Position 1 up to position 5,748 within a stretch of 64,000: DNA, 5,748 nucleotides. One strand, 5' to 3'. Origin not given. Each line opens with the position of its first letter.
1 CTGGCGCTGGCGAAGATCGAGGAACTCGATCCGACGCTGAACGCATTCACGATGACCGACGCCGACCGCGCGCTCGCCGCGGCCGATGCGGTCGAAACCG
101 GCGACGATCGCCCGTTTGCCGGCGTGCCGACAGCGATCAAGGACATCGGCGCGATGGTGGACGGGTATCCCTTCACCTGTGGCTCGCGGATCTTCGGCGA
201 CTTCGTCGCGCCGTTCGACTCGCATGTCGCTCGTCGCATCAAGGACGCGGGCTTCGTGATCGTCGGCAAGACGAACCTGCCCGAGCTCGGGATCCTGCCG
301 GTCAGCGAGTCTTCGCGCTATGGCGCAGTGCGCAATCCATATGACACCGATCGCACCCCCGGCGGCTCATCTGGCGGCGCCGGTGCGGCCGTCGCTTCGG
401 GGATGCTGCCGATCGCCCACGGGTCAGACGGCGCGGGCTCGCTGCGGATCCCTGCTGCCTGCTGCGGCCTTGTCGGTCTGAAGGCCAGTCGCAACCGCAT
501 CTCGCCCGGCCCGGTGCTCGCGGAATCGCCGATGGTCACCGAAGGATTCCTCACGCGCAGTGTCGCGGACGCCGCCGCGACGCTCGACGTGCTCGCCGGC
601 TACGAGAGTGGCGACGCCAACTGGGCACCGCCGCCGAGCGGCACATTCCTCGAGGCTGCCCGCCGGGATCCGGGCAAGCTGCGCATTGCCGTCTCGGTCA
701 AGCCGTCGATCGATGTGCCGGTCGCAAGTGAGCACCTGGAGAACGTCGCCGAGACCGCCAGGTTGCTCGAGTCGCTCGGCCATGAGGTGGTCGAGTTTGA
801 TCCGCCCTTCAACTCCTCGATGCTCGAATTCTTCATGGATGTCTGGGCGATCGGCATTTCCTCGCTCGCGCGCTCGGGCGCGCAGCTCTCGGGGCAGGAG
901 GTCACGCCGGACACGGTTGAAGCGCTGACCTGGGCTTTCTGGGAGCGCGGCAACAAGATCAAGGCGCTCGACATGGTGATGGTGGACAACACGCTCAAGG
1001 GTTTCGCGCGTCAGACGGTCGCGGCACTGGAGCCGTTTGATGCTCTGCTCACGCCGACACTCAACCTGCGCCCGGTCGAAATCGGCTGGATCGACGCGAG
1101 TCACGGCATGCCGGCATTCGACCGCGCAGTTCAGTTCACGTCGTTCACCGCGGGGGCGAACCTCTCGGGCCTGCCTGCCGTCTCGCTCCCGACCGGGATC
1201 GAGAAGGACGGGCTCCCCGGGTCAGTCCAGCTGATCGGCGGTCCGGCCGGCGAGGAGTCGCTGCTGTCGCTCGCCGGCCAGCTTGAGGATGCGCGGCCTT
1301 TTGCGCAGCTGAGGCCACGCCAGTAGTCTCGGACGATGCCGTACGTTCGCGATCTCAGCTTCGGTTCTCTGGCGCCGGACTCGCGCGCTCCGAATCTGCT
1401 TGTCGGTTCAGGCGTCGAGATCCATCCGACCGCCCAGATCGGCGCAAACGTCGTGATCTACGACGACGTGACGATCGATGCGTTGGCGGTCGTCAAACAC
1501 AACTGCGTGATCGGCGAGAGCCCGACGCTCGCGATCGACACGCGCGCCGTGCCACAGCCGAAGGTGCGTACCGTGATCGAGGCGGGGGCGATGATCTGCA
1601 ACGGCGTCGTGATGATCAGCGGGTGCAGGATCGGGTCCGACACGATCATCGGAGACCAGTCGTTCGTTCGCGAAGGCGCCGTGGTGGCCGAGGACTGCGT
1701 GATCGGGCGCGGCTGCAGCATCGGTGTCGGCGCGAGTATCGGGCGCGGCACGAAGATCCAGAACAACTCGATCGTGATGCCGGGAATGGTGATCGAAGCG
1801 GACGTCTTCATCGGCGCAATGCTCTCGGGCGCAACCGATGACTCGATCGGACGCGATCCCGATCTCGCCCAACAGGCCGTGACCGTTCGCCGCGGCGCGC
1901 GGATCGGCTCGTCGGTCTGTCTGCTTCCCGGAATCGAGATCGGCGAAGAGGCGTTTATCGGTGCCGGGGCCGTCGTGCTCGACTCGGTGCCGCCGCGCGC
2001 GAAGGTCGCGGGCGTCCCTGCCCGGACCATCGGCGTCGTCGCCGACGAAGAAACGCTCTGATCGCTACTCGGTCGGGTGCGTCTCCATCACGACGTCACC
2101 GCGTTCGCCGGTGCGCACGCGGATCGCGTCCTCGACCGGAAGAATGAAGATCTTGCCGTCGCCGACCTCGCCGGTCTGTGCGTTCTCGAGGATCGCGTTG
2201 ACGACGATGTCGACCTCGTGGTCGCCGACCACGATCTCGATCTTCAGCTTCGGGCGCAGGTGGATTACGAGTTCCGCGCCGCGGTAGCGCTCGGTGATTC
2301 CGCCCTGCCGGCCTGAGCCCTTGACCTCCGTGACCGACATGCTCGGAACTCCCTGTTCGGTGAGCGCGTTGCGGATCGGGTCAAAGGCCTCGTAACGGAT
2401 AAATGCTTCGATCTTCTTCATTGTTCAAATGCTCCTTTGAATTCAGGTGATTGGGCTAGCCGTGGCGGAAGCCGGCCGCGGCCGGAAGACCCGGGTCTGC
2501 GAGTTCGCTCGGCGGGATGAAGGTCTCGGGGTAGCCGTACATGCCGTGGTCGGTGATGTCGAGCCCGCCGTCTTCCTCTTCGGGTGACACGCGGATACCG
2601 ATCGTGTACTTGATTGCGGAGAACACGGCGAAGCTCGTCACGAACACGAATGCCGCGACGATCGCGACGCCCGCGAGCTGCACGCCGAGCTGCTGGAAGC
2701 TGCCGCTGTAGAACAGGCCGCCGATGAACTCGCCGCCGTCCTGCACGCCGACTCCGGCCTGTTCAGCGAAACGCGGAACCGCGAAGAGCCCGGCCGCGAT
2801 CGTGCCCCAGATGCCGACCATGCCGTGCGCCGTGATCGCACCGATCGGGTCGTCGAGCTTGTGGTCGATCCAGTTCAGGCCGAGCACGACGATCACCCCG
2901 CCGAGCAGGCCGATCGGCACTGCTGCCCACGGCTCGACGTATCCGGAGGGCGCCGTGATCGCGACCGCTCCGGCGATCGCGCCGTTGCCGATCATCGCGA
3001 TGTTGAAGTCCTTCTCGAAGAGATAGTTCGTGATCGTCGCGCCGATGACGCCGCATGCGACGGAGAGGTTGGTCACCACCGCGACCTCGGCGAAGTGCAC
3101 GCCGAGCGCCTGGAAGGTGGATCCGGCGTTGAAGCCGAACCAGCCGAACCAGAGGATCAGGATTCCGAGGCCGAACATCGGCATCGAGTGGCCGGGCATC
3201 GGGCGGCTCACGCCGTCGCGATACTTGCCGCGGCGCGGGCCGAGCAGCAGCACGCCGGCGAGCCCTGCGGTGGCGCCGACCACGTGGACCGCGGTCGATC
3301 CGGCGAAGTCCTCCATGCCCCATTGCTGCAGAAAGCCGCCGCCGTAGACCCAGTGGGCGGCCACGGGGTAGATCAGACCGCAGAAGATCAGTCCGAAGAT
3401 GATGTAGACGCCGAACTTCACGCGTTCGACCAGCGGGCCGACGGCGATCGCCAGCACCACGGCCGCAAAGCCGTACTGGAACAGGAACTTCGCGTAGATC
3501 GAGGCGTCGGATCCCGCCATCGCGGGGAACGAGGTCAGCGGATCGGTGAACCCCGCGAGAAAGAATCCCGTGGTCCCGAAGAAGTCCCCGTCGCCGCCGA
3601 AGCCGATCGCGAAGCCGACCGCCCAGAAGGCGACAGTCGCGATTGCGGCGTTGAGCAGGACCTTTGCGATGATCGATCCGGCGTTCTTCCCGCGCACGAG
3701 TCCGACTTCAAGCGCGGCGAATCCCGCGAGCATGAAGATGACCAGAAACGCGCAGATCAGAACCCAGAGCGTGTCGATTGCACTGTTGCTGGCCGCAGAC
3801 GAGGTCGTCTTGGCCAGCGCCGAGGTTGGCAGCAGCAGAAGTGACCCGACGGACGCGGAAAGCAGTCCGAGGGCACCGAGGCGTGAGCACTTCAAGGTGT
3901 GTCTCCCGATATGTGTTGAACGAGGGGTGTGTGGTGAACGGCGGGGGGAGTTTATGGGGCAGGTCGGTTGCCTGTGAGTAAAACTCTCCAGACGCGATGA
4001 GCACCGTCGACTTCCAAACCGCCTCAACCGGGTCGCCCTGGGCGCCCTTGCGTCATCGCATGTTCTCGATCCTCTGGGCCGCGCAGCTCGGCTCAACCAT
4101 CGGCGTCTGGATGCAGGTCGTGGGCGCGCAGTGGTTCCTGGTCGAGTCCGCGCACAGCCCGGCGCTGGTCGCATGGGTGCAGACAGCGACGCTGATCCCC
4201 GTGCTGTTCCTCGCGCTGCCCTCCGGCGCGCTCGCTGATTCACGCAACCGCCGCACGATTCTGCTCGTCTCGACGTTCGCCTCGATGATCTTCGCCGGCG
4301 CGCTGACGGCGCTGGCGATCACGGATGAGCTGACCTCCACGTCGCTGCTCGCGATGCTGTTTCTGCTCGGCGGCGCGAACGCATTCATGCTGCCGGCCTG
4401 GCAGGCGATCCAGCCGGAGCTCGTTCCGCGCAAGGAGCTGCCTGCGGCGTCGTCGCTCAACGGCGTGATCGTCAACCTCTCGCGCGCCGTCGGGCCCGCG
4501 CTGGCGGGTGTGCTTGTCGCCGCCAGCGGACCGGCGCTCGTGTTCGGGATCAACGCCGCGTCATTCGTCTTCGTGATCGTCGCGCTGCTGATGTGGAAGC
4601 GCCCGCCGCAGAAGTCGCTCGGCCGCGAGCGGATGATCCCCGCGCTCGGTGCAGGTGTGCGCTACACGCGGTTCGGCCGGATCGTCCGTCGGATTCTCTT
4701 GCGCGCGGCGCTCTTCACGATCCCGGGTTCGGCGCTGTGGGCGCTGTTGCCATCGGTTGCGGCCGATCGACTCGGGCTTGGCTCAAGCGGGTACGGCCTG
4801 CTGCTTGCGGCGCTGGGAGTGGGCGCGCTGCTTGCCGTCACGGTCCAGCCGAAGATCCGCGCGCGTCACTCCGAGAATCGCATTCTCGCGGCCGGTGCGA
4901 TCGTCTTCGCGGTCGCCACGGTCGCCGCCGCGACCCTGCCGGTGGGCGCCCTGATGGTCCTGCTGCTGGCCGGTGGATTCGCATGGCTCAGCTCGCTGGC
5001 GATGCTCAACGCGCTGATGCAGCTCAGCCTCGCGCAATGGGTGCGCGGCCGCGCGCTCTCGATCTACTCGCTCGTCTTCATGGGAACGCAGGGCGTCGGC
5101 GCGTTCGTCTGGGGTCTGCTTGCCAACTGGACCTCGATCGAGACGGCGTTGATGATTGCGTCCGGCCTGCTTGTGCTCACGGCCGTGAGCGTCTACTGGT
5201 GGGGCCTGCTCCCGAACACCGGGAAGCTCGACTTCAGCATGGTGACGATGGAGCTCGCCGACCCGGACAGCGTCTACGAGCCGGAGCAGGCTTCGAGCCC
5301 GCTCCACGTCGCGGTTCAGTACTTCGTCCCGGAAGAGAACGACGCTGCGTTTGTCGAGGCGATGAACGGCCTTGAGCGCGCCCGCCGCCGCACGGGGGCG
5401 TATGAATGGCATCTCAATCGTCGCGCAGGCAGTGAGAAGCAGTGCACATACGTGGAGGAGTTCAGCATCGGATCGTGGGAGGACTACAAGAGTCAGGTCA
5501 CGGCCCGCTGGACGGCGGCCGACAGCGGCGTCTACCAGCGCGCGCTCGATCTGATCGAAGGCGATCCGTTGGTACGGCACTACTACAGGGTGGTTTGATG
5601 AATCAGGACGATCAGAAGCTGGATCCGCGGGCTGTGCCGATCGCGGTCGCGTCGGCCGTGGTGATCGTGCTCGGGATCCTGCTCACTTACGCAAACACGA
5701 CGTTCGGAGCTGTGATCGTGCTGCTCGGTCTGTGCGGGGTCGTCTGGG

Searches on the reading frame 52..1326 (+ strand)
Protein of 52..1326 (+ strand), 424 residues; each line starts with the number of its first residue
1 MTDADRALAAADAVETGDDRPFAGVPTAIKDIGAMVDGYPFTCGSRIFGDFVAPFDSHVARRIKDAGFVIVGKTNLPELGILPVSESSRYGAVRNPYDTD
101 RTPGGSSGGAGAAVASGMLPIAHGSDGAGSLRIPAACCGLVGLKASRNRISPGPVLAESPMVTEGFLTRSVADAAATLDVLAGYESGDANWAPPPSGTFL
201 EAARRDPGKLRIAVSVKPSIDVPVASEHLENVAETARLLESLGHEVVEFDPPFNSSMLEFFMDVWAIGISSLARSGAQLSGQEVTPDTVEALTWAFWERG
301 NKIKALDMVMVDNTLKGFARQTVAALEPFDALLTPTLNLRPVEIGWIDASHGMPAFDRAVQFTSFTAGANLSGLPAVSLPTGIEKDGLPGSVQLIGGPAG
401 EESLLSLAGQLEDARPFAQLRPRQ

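Call 65: search_protein_families(library=pfam, proteins=[window:52-1326:+])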
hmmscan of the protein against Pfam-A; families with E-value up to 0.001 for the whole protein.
window:52-1326:+ (424 aa): 1 family
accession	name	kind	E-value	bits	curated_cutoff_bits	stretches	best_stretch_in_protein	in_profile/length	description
PF01425.27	Amidase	-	8.9e-94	315.5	27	1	5-405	26-445/445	Amidase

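Call 78: search_protein_families(library=ncbifam, proteins=[window:52-1326:+], max_evalue=0.00001)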
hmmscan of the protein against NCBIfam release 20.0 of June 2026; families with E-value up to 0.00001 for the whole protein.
window:52-1326:+ (424 aa): 26 families (the best 25 are shown)
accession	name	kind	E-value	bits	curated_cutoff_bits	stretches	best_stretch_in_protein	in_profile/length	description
NF005899.0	PRK07869.1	equivalog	5.5e-94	315.6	418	1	5-421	58-468/471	amidase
NF009119.0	PRK12470.1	equivalog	4.6e-93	312.7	498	1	5-423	56-460/462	amidase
NF004717.0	PRK06061.1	equivalog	7.9e-82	275.5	498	1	8-423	67-475/483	amidase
NF004815.0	PRK06169.1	equivalog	1.2e-73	248.2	506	1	5-422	53-466/471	amidase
NF005099.0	PRK06529.1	equivalog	9.7e-67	225.8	505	2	6-338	48-381/484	amidase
NF005450.0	PRK07042.1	equivalog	3.4e-62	210.4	458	1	20-420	70-457/464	amidase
NF005686.0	PRK07486.1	subfamily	1.7e-60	205.1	465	1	19-422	77-480/486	amidase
TIGR00132.1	gatA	equivalog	5.5e-59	200.1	481.1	2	6-255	40-290/466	Asp-tRNA(Asn)/Glu-tRNA(Gln) amidotransferase subunit GatA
NF005687.0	PRK07487.1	subfamily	1.1e-58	199.2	428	1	4-414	50-455/468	amidase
NF005688.0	PRK07488.1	equivalog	4.2e-49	167.7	532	2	3-250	51-288/474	indoleacetamide hydrolase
NF005565.0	PRK07235.1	subfamily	5e-49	167.3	545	2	7-257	73-324/506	amidase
NF004816.0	PRK06170.1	equivalog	7.4e-49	166.7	503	1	3-414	53-481/493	amidase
NF006043.0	PRK08186.1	subfamily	2.7e-47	161.5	487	1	6-415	51-448/600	allophanate hydrolase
TIGR02713.1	allophanate_hyd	equivalog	1.6e-46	159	511.05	1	8-414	17-412/563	allophanate hydrolase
NF006631.0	PRK09201.1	equivalog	8.8e-43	146.7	461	1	9-215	54-266/466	AtzE family amidohydrolase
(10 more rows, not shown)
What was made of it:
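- On Biuret amidohydrolase BiuH (EC 3.5.1.84; NCBIfam NF050097) - gene 29386-30099: The Rhizobium TrtA-like control scores 248 (call 78).
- The same model rejects a TrtA-like paralogue at 248 bits (call 78).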

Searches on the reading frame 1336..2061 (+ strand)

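Call 65: search_protein_families(library=pfam, proteins=[window:1336-2061:+])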
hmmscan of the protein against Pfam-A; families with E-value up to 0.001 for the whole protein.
window:1336-2061:+ (241 aa): 3 families
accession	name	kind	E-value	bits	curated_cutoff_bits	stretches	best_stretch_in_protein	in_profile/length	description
PF00132.30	Hexapep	-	7.8e-28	95.4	27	4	102-136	1-35/36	Bacterial transferase hexapeptide (six repeats)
PF25084.1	LbH_EIF2B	-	2.2e-12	47.3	54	1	80-159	23-99/105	EIF2B subunit epsilon LbH domain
PF14602.12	Hexapep_2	-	7.8e-06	26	27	0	188-214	8-32/34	Hexapeptide repeat of succinyl-transferase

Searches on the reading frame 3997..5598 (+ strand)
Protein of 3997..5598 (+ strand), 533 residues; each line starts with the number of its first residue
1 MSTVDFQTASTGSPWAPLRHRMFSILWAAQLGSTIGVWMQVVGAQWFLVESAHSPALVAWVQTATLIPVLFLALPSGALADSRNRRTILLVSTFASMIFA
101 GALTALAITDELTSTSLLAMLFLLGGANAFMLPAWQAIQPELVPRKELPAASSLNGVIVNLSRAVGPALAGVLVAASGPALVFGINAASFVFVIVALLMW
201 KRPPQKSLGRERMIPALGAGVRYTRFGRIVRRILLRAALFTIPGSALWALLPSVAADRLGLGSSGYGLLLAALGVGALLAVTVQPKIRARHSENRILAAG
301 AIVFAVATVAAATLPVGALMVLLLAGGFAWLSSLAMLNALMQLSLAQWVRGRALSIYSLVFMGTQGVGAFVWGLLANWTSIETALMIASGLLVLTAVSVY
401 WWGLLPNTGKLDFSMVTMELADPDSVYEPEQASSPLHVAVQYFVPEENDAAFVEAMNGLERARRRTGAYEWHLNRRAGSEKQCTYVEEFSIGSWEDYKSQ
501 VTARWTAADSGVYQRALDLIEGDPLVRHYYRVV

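Call 65: search_protein_families(library=pfam, proteins=[window:3997-5598:+])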
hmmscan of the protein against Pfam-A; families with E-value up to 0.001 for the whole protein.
window:3997-5598:+ (533 aa): 2 families
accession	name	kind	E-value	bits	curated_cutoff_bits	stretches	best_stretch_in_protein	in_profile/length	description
PF05977.19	MFS_3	-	1.4e-127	426.7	27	1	13-528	2-516/524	Transmembrane secretion effector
PF07690.21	MFS_1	-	2.6e-32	112.6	33.4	2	26-344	1-322/347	Major Facilitator Superfamily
